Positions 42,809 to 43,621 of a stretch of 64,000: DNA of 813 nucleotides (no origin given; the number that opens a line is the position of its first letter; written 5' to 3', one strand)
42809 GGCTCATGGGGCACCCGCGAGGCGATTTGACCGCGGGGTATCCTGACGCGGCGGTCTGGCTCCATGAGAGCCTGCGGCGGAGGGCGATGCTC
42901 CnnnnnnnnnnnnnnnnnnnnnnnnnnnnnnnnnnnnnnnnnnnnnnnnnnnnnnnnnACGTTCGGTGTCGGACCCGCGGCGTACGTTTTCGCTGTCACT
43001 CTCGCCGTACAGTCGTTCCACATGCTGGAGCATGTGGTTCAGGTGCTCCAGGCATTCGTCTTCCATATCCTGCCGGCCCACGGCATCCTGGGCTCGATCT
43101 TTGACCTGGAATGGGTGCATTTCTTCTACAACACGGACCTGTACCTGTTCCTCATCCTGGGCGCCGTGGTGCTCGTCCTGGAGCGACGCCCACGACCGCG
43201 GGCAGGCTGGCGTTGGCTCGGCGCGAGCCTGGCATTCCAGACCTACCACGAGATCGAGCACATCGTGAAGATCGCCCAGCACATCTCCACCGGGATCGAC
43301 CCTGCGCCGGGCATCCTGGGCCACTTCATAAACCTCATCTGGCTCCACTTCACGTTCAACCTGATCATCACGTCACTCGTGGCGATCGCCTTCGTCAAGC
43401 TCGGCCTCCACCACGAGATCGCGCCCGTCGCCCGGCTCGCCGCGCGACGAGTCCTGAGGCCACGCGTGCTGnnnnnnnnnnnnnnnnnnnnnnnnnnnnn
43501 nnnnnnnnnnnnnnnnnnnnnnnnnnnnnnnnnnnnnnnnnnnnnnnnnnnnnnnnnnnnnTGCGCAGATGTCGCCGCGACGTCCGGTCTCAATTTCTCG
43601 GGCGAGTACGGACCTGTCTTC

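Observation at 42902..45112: CRTAC1-like FG-GAP/ASPIC-UnbV propeller fused to a duplicated membrane domain carrying paired His/Glu motifs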

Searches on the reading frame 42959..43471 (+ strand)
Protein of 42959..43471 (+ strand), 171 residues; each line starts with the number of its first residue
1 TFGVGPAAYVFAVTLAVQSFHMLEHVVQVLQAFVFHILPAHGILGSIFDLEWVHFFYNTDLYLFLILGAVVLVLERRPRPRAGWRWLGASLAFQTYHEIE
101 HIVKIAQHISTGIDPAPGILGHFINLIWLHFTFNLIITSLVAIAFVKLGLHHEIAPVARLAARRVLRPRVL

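Call 6: find_homologous_proteins(query=window:42959-43471:+, max_evalue=0.001)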
Query window:42959-43471:+ (171 aa): 70 proteins with E <= 0.001 among 295 candidates.
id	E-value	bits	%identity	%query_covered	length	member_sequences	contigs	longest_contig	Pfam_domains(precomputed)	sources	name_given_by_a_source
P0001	2.3e-57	212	59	96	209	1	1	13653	-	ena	-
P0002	1.6e-56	209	60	97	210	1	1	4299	-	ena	-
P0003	6.2e-56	207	57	96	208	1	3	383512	-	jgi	jgi:hypothetical protein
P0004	6.4e-56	207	58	97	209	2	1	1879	-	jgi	jgi:hypothetical protein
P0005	1.0e-55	207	58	95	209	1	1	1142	-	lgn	-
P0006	1.0e-55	207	58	95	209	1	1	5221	-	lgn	-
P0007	1.0e-55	207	59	95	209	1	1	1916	-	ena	-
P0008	2.2e-55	205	57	97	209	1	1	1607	-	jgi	jgi:hypothetical protein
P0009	3.3e-55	205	57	95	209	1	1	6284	-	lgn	-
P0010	6.1e-55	204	58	97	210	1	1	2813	-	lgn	-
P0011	1.5e-54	203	60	96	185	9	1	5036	-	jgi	-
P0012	7.6e-54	200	62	88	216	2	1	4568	-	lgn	-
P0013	1.3e-53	200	58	93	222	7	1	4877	-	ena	-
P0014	2.3e-53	199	62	87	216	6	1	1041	-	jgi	jgi:hypothetical protein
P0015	2.5e-53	199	57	97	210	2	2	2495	-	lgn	-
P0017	1.2e-52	197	59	98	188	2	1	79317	-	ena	-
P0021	3.4e-51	192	60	90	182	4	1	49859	-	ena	-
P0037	2.4e-28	117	52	68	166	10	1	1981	-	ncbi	-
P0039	1.0e-27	115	50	79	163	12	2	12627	-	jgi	-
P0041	1.8e-27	115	50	74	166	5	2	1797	-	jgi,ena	-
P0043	1.3e-26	112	54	64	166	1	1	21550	-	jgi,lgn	jgi:hypothetical protein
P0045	5.7e-26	110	49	82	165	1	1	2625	-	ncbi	-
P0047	6.8e-24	103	48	78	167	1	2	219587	-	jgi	-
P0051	1.7e-23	102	46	78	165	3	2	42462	-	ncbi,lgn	ncbi:MAG: hypothetical protein ACRDF5_04470 [bacterium]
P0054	5.8e-23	100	47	78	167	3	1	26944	-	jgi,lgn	jgi:hypothetical protein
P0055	1.0e-22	99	48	70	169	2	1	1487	-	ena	-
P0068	3.7e-20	91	46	74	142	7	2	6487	PF19471.5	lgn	-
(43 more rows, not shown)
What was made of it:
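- On New 4-TM His/Glu bundle family (defined here): Its own 4-TM domain was the query that recovered the family's founding members at E down to 2.3e-57 (call 6).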

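Call 9: find_encoding_contigs(protein=P0003, flank=8000, max_places=3)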
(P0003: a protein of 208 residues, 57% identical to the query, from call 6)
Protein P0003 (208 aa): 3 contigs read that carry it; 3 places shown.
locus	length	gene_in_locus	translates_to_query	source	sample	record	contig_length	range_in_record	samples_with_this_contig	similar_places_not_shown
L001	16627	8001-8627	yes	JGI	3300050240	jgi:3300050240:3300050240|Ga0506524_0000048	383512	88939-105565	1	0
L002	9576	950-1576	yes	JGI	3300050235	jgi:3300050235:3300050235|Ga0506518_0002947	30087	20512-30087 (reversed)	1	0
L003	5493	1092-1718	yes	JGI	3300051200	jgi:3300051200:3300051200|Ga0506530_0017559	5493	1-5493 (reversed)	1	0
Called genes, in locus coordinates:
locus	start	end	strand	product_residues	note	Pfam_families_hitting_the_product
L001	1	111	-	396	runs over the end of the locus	PF02746:MR_MLE_N, PF13378:MR_MLE_C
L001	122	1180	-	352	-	PF01408:GFO_IDH_MocA, PF22725:GFO_IDH_MocA_C3, PF02894:GFO_IDH_MocA_C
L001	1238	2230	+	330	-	PF00389:2-Hacid_dh, PF02826:2-Hacid_dh_C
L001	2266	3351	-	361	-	PF01717:Meth_synt_2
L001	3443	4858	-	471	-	-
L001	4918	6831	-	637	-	PF00528:BPD_transp_1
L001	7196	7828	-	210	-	-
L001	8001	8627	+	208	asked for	-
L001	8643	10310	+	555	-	PF13517:FG-GAP_3, PF07593:UnbV_ASPIC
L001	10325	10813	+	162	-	-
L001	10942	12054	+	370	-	PF00005:ABC_tran, PF08402:TOBE_2 (weak), PF03459:TOBE (weak)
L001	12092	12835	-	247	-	PF01243:PNPOx_N (weak)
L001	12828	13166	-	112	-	-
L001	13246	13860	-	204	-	-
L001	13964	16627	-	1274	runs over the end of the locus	PF00486:Trans_reg_C, PF14559:TPR_19 (faint), PF03704:BTAD, PF07719:TPR_2 (faint), PF13191:AAA_16, PF13401:AAA_22 (faint), PF13424:TPR_12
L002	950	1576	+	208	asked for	-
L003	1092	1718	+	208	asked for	-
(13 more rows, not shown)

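Call 15: find_encoding_contigs(protein=P0047, flank=8000, max_places=2)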
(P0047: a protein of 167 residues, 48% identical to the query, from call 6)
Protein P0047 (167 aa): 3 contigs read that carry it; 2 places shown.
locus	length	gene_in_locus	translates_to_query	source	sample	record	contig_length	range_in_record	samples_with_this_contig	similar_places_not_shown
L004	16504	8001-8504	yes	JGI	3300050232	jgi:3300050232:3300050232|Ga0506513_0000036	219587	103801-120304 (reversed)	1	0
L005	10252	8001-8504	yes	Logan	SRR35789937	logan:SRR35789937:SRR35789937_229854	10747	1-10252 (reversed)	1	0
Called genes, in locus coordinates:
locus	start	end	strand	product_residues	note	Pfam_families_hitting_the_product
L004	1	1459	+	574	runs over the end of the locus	PF00501:AMP-binding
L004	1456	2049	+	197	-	PF01947:Rv2949c-like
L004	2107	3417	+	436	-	PF14535:AMP-binding_C_2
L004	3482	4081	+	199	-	PF02698:DUF218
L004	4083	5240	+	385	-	PF00696:AA_kinase, PF01472:PUA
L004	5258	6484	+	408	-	PF00171:Aldedh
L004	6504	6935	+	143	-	-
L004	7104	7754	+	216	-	PF13489:Methyltransf_23, PF13847:Methyltransf_31, PF08241:Methyltransf_11, PF08242:Methyltransf_12, PF13649:Methyltransf_25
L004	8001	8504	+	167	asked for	-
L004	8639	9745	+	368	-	PF02690:Na_Pi_cotrans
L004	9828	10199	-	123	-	-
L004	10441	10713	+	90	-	PF00216:Bac_DNA_binding, PF18291:HU-HIG (weak)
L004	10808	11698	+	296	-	PF00763:THF_DHG_CYH, PF02882:THF_DHG_CYH_C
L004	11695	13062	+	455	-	PF08245:Mur_ligase_M, PF27239:FOL3_C (weak), PF02875:Mur_ligase_C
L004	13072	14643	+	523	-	PF01921:tRNA-synt_1f, PF09334:tRNA-synt_1g (faint)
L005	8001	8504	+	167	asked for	-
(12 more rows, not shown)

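Call 16: find_encoding_contigs(protein=P0017, flank=8000, max_places=2)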
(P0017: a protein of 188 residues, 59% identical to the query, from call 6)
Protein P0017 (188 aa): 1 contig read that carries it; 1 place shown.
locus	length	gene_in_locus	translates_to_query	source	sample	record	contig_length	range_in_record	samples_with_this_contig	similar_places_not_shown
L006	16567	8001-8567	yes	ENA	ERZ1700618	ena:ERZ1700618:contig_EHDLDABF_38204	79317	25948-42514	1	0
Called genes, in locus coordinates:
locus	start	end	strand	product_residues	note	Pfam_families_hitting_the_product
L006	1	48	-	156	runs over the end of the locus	-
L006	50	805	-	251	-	-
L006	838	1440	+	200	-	-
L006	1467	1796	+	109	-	PF13561:adh_short_C2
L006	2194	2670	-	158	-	PF01475:FUR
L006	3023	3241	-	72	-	-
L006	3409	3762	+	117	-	PF03824:NicO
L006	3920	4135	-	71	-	PF04945:YHS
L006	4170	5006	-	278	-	PF00702:Hydrolase (weak), PF13473:Cupredoxin_1, PF00127:Copper-bind (weak), PF07731:Cu-oxidase_2 (weak)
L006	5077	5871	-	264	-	PF00702:Hydrolase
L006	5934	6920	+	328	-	-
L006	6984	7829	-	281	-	PF01545:Cation_efflux, PF16916:ZT_dimer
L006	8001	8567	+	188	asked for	-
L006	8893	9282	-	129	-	-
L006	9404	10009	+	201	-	-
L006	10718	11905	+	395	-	PF05425:CopD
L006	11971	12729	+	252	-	-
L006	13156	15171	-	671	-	PF12679:ABC2_membrane_2, PF12730:ABC2_membrane_4 (weak)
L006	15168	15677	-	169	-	PF13304:AAA_21 (weak)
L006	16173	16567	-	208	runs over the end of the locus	-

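Call 48: find_encoding_contigs(protein=P0021, flank=7000, max_places=1)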
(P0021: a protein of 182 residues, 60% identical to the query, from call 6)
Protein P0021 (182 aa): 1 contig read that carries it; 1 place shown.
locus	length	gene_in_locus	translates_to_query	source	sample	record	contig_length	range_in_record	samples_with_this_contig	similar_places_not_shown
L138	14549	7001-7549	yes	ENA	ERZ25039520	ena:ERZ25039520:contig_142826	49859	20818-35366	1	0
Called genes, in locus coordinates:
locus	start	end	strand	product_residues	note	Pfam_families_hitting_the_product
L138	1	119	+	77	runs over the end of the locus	PF02361:CbiQ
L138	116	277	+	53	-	-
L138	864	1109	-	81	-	-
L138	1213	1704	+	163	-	PF01327:Pep_deformylase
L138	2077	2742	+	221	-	-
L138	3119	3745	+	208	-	-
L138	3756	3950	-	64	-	-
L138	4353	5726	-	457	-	-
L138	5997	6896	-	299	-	PF01545:Cation_efflux, PF16916:ZT_dimer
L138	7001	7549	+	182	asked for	-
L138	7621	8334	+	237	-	-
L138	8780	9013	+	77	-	-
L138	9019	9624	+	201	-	-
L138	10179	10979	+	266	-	-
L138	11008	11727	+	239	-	-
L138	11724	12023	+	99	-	-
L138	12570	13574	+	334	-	-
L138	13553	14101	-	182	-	-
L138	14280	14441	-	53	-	-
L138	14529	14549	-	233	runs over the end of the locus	PF00005:ABC_tran, PF13304:AAA_21 (faint)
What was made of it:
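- L006/L138 carry Fur, NicO, YHS, cupredoxin, CDF and CopD (calls 16, 48).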

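Call 49: find_encoding_contigs(protein=P0043, flank=7000, max_places=1)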
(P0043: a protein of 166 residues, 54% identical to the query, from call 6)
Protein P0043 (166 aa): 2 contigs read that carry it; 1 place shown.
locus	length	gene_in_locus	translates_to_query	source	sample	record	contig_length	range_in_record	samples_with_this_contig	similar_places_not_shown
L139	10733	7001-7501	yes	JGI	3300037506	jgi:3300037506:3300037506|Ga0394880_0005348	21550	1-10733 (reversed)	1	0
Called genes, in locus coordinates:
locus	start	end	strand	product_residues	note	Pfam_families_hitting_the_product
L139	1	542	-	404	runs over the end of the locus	PF12832:MFS_1_like (faint), PF00083:Sugar_tr (weak), PF07690:MFS_1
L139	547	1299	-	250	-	PF07685:GATase_3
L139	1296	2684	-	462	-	PF08245:Mur_ligase_M, PF08353:MurT_C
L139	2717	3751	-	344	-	PF01476:LysM, PF22310:NMB0315_dom_I (faint), PF23446:LysM1_NFP_LYK (faint), PF23473:LysM3_LYK4_5 (faint), PF01476:LysM, PF00877:NLPC_P60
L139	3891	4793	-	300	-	PF01435:Peptidase_M48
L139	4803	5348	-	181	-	PF04011:LemA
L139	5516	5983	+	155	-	PF02577:BFN_dom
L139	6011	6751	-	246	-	PF00106:adh_short, PF08659:KR, PF13561:adh_short_C2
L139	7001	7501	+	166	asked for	-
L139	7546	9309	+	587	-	PF01839:FG-GAP (faint), PF13517:FG-GAP_3, PF07593:UnbV_ASPIC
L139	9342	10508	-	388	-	PF04293:SpoVR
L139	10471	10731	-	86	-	?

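Call 51: find_encoding_contigs(protein=P0001, flank=7000, max_places=1)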
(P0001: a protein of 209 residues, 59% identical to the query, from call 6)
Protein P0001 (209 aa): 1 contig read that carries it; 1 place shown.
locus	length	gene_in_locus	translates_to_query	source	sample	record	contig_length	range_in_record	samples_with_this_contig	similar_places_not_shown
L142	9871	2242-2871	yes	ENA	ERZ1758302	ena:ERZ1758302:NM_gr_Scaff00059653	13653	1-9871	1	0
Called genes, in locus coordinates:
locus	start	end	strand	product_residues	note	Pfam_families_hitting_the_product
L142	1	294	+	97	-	?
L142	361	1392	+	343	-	PF01717:Meth_synt_2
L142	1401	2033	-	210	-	-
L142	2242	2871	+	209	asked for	-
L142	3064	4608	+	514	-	PF13517:FG-GAP_3, PF07593:UnbV_ASPIC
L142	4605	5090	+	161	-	-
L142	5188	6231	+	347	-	PF01070:FMN_dh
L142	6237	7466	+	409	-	PF02746:MR_MLE_N, PF13378:MR_MLE_C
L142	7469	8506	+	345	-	PF01408:GFO_IDH_MocA, PF22725:GFO_IDH_MocA_C3, PF02894:GFO_IDH_MocA_C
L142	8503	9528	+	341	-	PF02826:2-Hacid_dh_C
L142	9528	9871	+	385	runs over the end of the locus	PF02746:MR_MLE_N, PF13378:MR_MLE_C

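Call 66: search_protein_families(library=pfam, proteins=[P0068, P0043, P0047, P0051, P0054, P0039, P0041, P0045, P0037, P0055], max_evalue=0.1)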
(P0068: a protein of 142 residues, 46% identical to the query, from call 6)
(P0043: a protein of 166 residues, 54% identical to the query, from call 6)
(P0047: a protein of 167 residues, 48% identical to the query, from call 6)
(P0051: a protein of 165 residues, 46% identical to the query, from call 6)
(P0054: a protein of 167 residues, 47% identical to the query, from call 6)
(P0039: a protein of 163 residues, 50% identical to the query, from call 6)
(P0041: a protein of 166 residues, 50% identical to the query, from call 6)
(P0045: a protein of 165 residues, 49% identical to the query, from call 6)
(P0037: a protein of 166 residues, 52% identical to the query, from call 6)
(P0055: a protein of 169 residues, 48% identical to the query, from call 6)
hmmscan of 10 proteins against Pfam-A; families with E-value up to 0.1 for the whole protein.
P0068 (142 aa): 1 family
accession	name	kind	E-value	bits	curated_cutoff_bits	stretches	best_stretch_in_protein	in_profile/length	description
PF19471.4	DUF6008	-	1.8e-05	24.8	27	1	28-135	105-219/235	Family of unknown function (DUF6008)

P0043 (166 aa): 1 family
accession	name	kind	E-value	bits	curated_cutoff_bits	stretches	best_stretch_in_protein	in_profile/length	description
PF09990.14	DUF2231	-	0.0037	17.8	26.4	0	15-89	42-103/139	Predicted membrane protein (DUF2231)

P0047 (167 aa): 1 family
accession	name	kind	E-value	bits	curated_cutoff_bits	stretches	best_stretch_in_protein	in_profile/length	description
PF19471.4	DUF6008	-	0.058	13.3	27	0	57-153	105-210/235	Family of unknown function (DUF6008)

P0051 (165 aa): 0 families

P0054 (167 aa): 0 families

P0039 (163 aa): 2 families
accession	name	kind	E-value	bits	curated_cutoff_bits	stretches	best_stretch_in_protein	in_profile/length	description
PF19471.4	DUF6008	-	3.5e-05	23.8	27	0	53-114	104-164/235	Family of unknown function (DUF6008)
PF09990.14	DUF2231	-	0.057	13.9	26.4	0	12-85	42-102/139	Predicted membrane protein (DUF2231)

P0041 (166 aa): 1 family
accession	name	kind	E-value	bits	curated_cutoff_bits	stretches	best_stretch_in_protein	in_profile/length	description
PF19471.4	DUF6008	-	0.002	18.1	27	0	55-141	103-197/235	Family of unknown function (DUF6008)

P0045 (165 aa): 0 families

P0037 (166 aa): 2 families
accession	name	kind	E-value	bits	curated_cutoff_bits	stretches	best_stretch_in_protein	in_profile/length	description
PF19471.4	DUF6008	-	0.00015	21.8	27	1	56-151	104-208/235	Family of unknown function (DUF6008)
PF09990.14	DUF2231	-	0.052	14.1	26.4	0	16-88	43-102/139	Predicted membrane protein (DUF2231)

P0055 (169 aa): 0 families

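Call 79: search_protein_families(library=ncbifam, proteins=[L001:7199-7828:-, L001:10325-10810:+], max_evalue=0.01)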
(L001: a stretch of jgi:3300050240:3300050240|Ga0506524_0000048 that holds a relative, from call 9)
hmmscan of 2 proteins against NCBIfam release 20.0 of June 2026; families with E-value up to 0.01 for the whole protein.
L001:7199-7828:- (210 aa): 0 families

L001:10325-10810:+ (162 aa): 0 families
